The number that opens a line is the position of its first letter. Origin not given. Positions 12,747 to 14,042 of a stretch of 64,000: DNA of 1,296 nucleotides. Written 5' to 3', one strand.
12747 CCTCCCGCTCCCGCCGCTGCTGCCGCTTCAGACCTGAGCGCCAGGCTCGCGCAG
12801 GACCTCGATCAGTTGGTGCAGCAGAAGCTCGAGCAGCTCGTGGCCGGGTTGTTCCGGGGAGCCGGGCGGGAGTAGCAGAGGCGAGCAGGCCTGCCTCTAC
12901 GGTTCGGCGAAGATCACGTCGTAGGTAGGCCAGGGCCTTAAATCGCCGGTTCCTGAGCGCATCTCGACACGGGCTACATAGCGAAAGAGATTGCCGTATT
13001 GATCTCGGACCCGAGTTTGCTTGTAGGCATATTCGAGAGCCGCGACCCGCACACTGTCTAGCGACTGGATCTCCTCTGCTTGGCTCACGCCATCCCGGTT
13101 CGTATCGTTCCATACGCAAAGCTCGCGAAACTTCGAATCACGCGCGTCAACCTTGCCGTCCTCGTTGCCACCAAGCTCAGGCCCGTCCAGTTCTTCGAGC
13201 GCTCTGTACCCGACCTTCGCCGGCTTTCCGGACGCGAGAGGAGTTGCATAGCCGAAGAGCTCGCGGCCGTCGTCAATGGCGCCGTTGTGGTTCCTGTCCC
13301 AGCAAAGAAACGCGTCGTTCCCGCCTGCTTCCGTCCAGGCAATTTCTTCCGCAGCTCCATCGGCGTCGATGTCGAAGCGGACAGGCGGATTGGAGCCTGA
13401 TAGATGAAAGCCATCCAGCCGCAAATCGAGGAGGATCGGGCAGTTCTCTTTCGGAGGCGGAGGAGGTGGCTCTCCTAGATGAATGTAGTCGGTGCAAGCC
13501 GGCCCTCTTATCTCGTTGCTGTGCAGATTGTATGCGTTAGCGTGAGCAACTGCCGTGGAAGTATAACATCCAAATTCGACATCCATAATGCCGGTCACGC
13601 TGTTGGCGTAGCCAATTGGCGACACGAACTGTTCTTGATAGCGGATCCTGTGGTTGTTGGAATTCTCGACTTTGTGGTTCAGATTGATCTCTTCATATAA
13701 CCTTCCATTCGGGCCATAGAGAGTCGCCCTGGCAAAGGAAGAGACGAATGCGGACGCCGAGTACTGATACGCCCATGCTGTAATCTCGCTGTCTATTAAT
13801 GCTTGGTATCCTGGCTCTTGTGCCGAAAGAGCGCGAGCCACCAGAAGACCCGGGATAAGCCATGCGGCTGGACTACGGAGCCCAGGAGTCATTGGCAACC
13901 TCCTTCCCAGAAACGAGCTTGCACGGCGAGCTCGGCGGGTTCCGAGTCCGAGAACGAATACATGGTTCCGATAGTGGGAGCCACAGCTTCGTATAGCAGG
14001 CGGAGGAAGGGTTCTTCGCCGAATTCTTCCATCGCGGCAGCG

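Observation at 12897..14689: Low-GC two-gene secreted module with dockerin/EF-hand-like calcium-binding repeats: probable horizontal acquisition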

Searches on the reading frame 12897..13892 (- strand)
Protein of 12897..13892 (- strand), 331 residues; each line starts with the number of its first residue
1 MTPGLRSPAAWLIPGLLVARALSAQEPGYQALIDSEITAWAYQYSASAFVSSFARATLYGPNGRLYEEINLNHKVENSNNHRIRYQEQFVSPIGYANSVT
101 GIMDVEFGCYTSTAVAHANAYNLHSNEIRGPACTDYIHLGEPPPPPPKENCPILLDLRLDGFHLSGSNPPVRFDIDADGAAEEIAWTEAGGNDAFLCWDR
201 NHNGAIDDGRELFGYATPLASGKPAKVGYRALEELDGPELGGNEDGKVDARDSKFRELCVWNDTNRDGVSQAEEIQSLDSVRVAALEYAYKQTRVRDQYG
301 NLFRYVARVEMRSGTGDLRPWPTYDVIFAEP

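Call 3: search_protein_families(library=pfam, proteins=[window:12897-13892:-], max_evalue=1)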
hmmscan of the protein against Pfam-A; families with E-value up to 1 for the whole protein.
window:12897-13892:- (331 aa): 1 family
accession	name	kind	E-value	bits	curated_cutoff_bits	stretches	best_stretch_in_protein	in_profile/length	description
PF17210.9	SdrD_B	-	0.052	14.2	29.7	1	260-285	7-31/112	SdrD B-like domain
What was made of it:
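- On Dockerin (PF00404) / EF-hand (Pfam clan): hmmscan against Pfam-A at E<=1 returned only a sub-threshold SdrD_B hit (E=0.052) (call 3).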

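Call 4: search_protein_families(library=ncbifam, proteins=[window:12897-13892:-], max_evalue=1)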
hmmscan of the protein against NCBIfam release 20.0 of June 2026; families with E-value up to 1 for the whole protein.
window:12897-13892:- (331 aa): 0 families
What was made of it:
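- On Dockerin (PF00404) / EF-hand (Pfam clan): NCBIfam returned nothing (call 4).
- Tried and rejected: Dockerin/EF-hand: Pfam and NCBIfam scans of A and B gave no significant hits (calls 3, 4).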

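Call 7: find_homologous_proteins(query=window:12897-13892:-)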
Query window:12897-13892:- (331 aa): 172 proteins with E <= 0.001 among 6202 candidates; the best 120 are listed.
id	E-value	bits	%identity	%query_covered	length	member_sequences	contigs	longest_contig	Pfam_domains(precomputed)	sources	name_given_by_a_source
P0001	1.1e-227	773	100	100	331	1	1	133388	PF26745.1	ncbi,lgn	-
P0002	1.8e-194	664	86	100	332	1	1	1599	PF26745.1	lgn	-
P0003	7.5e-151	520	70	100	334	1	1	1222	PF26745.1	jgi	-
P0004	9.1e-120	418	62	98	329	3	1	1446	PF26745.1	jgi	-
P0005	4.7e-116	406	58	98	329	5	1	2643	PF26745.1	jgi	-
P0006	1.1e-114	401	58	100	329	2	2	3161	PF26745.1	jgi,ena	-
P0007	7.7e-114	399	62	90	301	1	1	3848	PF26745.1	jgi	jgi:hypothetical protein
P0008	3.8e-112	393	57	97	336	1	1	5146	PF26745.1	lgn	-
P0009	3.2e-109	384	57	97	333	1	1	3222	PF26745.1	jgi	-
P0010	3.2e-107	377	57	97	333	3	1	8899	PF26745.1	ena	-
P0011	2.1e-106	374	54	97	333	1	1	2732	PF26745.1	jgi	jgi:hypothetical protein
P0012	2.1e-103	364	55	98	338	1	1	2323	PF26745.1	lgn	-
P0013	1.8e-101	358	56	89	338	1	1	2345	PF26745.1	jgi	jgi:hypothetical protein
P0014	9.1e-101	356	54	97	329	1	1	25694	PF26745.1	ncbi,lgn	ncbi:MAG: hypothetical protein WAM82_33670 [Thermoanaerobaculia bacterium]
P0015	1.2e-100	355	72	65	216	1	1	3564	PF26745.1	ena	-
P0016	2.1e-100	355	57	85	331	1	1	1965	PF26745.1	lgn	-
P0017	2.2e-100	354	50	100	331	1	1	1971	PF26745.1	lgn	-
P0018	3.1e-100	354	54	94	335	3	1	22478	PF26745.1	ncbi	ncbi:MAG TPA: hypothetical protein VGG03_19845 [Thermoanaerobaculia bacterium]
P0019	7.6e-100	353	54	95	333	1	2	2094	PF26745.1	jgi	jgi:hypothetical protein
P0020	9.8e-100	352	53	99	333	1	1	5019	PF26745.1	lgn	-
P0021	1.2e-99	352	52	100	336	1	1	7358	PF26745.1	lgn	-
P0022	2.3e-98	348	53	96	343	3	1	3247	PF26745.1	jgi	jgi:hypothetical protein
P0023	2.7e-98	348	52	95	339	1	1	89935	PF26745.1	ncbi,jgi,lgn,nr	ncbi:MAG TPA: hypothetical protein VHC97_27280 [Thermoanaerobaculia bacterium]|jgi:hypothetical prot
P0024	9.2e-98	346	53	95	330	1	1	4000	PF26745.1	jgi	jgi:hypothetical protein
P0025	1.1e-97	346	56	90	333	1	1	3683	PF26745.1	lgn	-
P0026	1.3e-97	345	52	97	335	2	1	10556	PF26745.1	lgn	-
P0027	1.4e-97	345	50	98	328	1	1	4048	PF26745.1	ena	-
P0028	2.1e-97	345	51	100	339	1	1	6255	PF26745.1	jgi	jgi:hypothetical protein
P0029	2.3e-97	345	53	97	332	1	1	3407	PF26745.1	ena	-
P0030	6.1e-97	343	55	85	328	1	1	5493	PF26745.1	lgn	-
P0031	8.6e-97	343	54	97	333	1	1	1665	PF26745.1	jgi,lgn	jgi:hypothetical protein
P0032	9.1e-97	343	53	97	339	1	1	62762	PF26745.1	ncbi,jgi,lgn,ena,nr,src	ncbi:MAG TPA: hypothetical protein VKK31_14425 [Thermoanaerobaculia bacterium]|nr:hypothetical prote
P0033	9.2e-97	343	53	100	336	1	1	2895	PF26745.1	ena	-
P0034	9.3e-97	343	53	95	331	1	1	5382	PF26745.1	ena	-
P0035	5.9e-96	340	54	90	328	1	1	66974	PF26745.1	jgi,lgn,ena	-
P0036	9.0e-96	339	51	96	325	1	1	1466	PF26745.1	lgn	-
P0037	1.3e-95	339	53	87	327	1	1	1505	PF26745.1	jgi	jgi:hypothetical protein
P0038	1.3e-95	339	51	96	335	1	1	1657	PF26745.1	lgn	-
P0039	1.6e-95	338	57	85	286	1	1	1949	PF26745.1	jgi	jgi:hypothetical protein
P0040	1.8e-95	338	57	80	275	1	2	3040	PF26745.1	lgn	-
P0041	2.0e-95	338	57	85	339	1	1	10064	PF26745.1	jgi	jgi:hypothetical protein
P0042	3.5e-95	337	50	97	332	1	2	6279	PF26745.1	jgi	jgi:hypothetical protein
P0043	3.8e-95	337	58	85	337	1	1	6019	PF26745.1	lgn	-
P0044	5.6e-95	337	54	85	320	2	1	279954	PF26745.1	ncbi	ncbi:MAG: hypothetical protein ACJ76Y_31775 [Thermoanaerobaculia bacterium]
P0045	8.8e-95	336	50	98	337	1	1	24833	PF26745.1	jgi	jgi:hypothetical protein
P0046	1.5e-94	335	52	96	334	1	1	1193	PF26745.1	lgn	-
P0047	2.0e-94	335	51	96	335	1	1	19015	PF26745.1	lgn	-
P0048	2.6e-94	334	52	89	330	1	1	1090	PF26745.1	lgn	-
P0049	2.8e-94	334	56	85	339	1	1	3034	PF26745.1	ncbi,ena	-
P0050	3.2e-94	334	50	97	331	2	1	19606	PF26745.1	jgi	jgi:hypothetical protein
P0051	7.9e-94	333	54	89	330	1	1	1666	PF26745.1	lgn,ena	-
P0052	9.3e-94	333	52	99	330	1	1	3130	PF26745.1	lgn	-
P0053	1.2e-93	332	55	89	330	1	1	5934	PF26745.1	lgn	-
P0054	1.2e-93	332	57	81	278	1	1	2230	PF26745.1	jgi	jgi:hypothetical protein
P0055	3.1e-93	331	57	85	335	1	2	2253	PF26745.1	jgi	jgi:hypothetical protein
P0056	3.9e-93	331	50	95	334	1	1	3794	PF26745.1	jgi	jgi:trimeric autotransporter adhesin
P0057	5.2e-93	330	50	96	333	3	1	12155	PF26745.1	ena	-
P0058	5.3e-93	330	55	91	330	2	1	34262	PF26745.1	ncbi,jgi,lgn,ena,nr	ncbi:MAG TPA: hypothetical protein VKK31_09050 [Thermoanaerobaculia bacterium]|nr:hypothetical prote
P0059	7.0e-93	330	50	98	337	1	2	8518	PF26745.1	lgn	-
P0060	9.6e-93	329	51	100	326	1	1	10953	PF26745.1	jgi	jgi:hypothetical protein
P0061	1.2e-92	329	52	97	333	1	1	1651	PF26745.1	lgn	-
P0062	3.1e-92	328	53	98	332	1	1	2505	PF26745.1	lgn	-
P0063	4.5e-92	327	51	97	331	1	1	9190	PF26745.1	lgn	-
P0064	9.0e-92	326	54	85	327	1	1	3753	PF26745.1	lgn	-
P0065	1.4e-91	325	52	91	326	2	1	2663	PF26745.1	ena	-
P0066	2.6e-91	325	56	85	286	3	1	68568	PF26745.1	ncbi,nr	ncbi:MAG TPA: hypothetical protein VKK31_17715 [Thermoanaerobaculia bacterium]|nr:hypothetical prote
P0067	4.6e-91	324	54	87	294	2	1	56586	PF26745.1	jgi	-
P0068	4.7e-91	324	53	85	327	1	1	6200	PF26745.1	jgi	jgi:hypothetical protein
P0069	8.1e-91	323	57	79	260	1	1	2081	PF26745.1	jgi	jgi:hypothetical protein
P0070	9.0e-91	323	60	75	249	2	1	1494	PF26745.1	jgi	jgi:hypothetical protein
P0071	1.5e-90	322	57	85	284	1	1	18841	PF26745.1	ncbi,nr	ncbi:MAG TPA: hypothetical protein VJ725_28535, partial [Thermoanaerobaculia bacterium]|nr:hypotheti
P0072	1.9e-90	322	50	95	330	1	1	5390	PF26745.1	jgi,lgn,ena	-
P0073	1.2e-89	319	64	67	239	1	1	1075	PF26745.1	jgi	jgi:hypothetical protein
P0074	1.2e-89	319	52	87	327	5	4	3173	PF26745.1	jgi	jgi:hypothetical protein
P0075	1.3e-89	319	65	65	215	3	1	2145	PF26745.1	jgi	jgi:hypothetical protein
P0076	1.4e-89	319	50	98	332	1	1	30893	PF26745.1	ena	-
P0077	1.8e-89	319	49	98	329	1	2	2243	PF26745.1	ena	-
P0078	3.1e-89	318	50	94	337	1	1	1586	PF26745.1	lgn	-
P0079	3.6e-89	318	54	85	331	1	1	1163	PF26745.1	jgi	-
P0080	5.0e-89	317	48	100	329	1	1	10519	PF26745.1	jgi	jgi:hypothetical protein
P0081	5.6e-89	317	54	85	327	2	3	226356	PF26745.1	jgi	jgi:hypothetical protein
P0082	6.5e-89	317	49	98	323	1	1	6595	PF26745.1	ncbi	-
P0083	7.7e-89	316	55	86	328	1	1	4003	PF26745.1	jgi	jgi:hypothetical protein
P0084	1.2e-88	316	52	93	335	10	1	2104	PF26745.1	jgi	jgi:hypothetical protein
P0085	1.1e-87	313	54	85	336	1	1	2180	PF26745.1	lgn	-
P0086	1.7e-87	312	51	97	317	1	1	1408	PF26745.1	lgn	-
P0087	1.7e-87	312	50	97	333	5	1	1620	PF26745.1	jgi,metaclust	metaclust:\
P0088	2.9e-87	311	56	75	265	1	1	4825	PF26745.1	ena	-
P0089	3.0e-87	311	49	96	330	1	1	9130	PF26745.1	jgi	jgi:hypothetical protein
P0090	5.0e-87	311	54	85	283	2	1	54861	PF26745.1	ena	-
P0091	5.5e-87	310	51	87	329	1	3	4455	PF26745.1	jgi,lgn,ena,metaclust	metaclust:\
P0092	6.9e-87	310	54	86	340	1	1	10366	PF26745.1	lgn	-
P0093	2.0e-86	309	49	97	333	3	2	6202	PF26745.1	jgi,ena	-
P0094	3.3e-86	308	50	92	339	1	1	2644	PF26745.1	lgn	-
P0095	5.6e-86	307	50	93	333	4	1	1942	PF26745.1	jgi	jgi:hypothetical protein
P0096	1.0e-85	306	52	85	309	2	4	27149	PF26745.1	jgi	jgi:hypothetical protein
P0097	1.2e-85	306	54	85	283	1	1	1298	PF26745.1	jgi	jgi:hypothetical protein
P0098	6.2e-85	304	52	84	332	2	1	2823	PF26745.1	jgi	-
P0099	6.8e-85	304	50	95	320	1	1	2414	PF26745.1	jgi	jgi:hypothetical protein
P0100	1.1e-84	303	66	61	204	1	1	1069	PF26745.1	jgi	-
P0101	1.9e-84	302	57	73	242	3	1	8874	PF26745.1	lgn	-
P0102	3.4e-84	301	52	85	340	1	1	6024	PF26745.1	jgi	jgi:hypothetical protein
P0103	7.1e-84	300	53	85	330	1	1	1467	PF26745.1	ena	-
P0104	1.3e-83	299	64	65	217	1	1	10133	PF26745.1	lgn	-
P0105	1.4e-82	296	53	86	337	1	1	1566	PF26745.1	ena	-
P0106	2.9e-82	295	63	65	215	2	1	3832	PF26745.1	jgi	jgi:hypothetical protein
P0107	9.1e-82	293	60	69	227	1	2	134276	PF26745.1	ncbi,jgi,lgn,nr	ncbi:MAG TPA: hypothetical protein VGS07_24130 [Thermoanaerobaculia bacterium]|jgi:hypothetical prot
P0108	3.0e-81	292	47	99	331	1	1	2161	PF26745.1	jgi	jgi:hypothetical protein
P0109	3.5e-81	291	69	55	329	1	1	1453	PF26745.1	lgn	-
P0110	7.2e-81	290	66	57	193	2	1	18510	PF26745.1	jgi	-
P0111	2.5e-80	289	52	81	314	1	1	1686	PF26745.1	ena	-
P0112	9.9e-80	287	48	85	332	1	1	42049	PF26745.1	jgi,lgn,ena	-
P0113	2.3e-78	282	51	85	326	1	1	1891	PF26745.1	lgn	-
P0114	2.7e-78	282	59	65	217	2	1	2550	PF26745.1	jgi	jgi:hypothetical protein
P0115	5.3e-78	281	45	98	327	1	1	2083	PF26745.1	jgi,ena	-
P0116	5.9e-78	281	65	55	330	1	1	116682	PF26745.1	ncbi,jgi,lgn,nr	ncbi:MAG TPA: hypothetical protein VGX68_15915 [Thermoanaerobaculia bacterium]|jgi:hypothetical prot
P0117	7.5e-78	280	60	66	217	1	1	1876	PF26745.1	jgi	jgi:hypothetical protein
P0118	8.6e-78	280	47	92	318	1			PF26745.1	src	-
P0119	6.2e-77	277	52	74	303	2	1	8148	PF26745.1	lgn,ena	-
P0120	1.0e-76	277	64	57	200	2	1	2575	PF26745.1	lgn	-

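Call 12: find_encoding_contigs(protein=P0023, flank=8000, max_places=3)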
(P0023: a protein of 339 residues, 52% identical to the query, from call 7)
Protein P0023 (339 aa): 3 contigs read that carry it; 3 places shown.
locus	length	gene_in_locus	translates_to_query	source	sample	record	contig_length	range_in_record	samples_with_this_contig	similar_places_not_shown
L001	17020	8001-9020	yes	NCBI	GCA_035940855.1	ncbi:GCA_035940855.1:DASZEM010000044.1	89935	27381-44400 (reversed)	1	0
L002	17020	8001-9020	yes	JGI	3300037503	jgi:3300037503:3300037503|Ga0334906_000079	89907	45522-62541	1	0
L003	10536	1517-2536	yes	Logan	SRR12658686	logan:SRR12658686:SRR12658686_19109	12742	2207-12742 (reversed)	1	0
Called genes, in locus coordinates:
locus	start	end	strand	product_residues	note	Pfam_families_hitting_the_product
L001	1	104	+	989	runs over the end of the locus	PF13620:CarboxypepD_reg, PF13715:CarbopepD_reg_2, PF25183:OMP_b-brl_4, PF00593:TonB_dep_Rec_b-barrel, PF25183:OMP_b-brl_4 (weak)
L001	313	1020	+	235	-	PF00756:Esterase (faint), PF02230:Abhydrolase_2 (faint)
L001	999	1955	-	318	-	PF00696:AA_kinase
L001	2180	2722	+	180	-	-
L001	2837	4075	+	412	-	PF13424:TPR_12 (faint)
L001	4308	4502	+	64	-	-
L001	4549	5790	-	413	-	PF01979:Amidohydro_1, PF07969:Amidohydro_3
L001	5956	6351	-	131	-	-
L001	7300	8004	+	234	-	-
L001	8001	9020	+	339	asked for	PF26745:SPM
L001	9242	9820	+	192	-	PF01161:PBP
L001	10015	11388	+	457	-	-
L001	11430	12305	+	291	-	PF00756:Esterase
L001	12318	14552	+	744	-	PF02366:PMT (weak)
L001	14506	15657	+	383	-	PF13439:Glyco_transf_4, PF20706:GT4-conflict, PF00534:Glycos_transf_1, PF13692:Glyco_trans_1_4, PF13524:Glyco_trans_1_2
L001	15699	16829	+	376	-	PF13439:Glyco_transf_4, PF13579:Glyco_trans_4_4, PF20706:GT4-conflict, PF00534:Glycos_transf_1, PF13692:Glyco_trans_1_4, PF13524:Glyco_trans_1_2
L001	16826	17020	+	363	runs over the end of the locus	PF13439:Glyco_transf_4, PF20706:GT4-conflict, PF00534:Glycos_transf_1, PF13692:Glyco_trans_1_4, PF13524:Glyco_trans_1_2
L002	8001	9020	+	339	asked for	PF26745:SPM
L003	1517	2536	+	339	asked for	PF26745:SPM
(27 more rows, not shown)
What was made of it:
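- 12897..13892 (-): Gene B, 331 aa: signal peptide, Ig-like beta-sandwich, Pro-rich linker, Cys-Pro junction, C-terminal SPM domain. 172 homologues, all carrying PF26745 'SPM' (calls 7, 12).
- On SPM (FrpC-type self-processing module, PF26745): Precomputed PF26745 on B and on the 120 listed homologues (calls 7, 12).
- Precomputed PF26745:SPM is on all homologues (calls 7, 12).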

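Call 13: find_encoding_contigs(protein=P0044, flank=8000, max_places=3)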
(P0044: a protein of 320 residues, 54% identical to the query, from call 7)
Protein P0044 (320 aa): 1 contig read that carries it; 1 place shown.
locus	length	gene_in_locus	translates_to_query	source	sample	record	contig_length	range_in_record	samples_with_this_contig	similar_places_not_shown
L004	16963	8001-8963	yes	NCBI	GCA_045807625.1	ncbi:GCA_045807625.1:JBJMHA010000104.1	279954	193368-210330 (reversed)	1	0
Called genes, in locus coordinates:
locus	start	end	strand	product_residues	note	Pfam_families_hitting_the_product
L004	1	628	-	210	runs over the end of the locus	PF06803:DUF1232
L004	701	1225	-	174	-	PF01316:Arg_repressor, PF02863:Arg_repressor_C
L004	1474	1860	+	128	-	-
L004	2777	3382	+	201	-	-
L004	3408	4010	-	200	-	-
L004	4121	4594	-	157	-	-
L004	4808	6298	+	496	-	PF01381:HTH_3, PF12844:HTH_19 (weak), PF13560:HTH_31, PF13424:TPR_12 (faint)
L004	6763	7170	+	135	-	PF13560:HTH_31, PF01381:HTH_3 (weak), PF12844:HTH_19 (weak)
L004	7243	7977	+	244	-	-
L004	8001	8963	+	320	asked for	PF26745:SPM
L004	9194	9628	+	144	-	PF03795:YCII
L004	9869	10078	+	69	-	-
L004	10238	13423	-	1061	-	PF00395:SLH (weak)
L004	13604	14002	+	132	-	PF11528:DUF3224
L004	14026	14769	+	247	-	-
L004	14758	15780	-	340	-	PF13428:TPR_14 (faint), PF00515:TPR_1 (faint), PF07719:TPR_2 (faint), PF13181:TPR_8 (faint), PF13414:TPR_11 (faint), PF13431:TPR_17 (faint), PF13432:TPR_16, PF14559:TPR_19, +1 more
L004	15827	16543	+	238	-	PF03575:Peptidase_S51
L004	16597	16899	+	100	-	-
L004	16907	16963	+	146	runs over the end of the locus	PF19452:DUF5990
